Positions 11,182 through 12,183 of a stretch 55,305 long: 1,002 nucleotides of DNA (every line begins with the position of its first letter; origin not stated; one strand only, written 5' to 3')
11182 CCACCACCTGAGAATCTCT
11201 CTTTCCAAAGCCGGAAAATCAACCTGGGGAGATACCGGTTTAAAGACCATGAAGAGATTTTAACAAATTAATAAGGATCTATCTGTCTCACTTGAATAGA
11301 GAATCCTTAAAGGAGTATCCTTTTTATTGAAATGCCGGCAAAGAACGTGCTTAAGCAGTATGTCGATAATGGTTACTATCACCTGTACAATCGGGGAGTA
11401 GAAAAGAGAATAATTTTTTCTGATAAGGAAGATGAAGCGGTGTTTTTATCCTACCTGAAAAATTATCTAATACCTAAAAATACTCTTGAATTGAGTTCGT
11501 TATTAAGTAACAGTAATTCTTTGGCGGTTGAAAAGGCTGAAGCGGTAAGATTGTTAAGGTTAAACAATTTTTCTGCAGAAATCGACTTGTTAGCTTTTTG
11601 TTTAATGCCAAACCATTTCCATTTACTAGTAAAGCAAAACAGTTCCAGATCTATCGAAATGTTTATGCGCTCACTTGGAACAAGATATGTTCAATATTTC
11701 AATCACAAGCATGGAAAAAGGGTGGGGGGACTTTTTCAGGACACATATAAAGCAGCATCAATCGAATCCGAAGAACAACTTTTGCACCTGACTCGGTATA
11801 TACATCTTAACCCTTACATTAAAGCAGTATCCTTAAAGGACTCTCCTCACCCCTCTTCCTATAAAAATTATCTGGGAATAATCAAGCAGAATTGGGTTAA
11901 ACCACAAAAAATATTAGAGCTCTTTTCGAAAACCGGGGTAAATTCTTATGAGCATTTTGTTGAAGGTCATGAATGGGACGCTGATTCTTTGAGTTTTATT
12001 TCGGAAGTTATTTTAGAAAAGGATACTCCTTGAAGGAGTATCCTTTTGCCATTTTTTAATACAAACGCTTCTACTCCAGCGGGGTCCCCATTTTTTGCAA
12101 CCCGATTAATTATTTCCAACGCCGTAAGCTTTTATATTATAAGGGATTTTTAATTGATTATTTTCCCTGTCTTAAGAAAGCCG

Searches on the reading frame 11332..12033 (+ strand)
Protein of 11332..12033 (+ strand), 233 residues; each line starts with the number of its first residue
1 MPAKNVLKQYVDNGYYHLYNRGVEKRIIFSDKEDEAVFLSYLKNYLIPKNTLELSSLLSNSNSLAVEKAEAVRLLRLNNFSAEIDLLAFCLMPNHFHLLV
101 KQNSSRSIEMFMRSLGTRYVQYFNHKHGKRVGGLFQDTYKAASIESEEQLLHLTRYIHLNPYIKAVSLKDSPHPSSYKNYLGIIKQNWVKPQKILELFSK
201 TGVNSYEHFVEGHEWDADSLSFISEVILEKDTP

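Call 73: search_protein_families(library=pfam, proteins=[window:11332-12033:+], max_evalue=0.05)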
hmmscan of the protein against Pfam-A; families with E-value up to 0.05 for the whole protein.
window:11332-12033:+ (233 aa): 1 family
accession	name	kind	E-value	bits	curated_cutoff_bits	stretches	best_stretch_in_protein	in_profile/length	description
PF01797.21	Y1_Tnp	-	2.3e-11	44.3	23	1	82-158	39-119/121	Transposase IS200 like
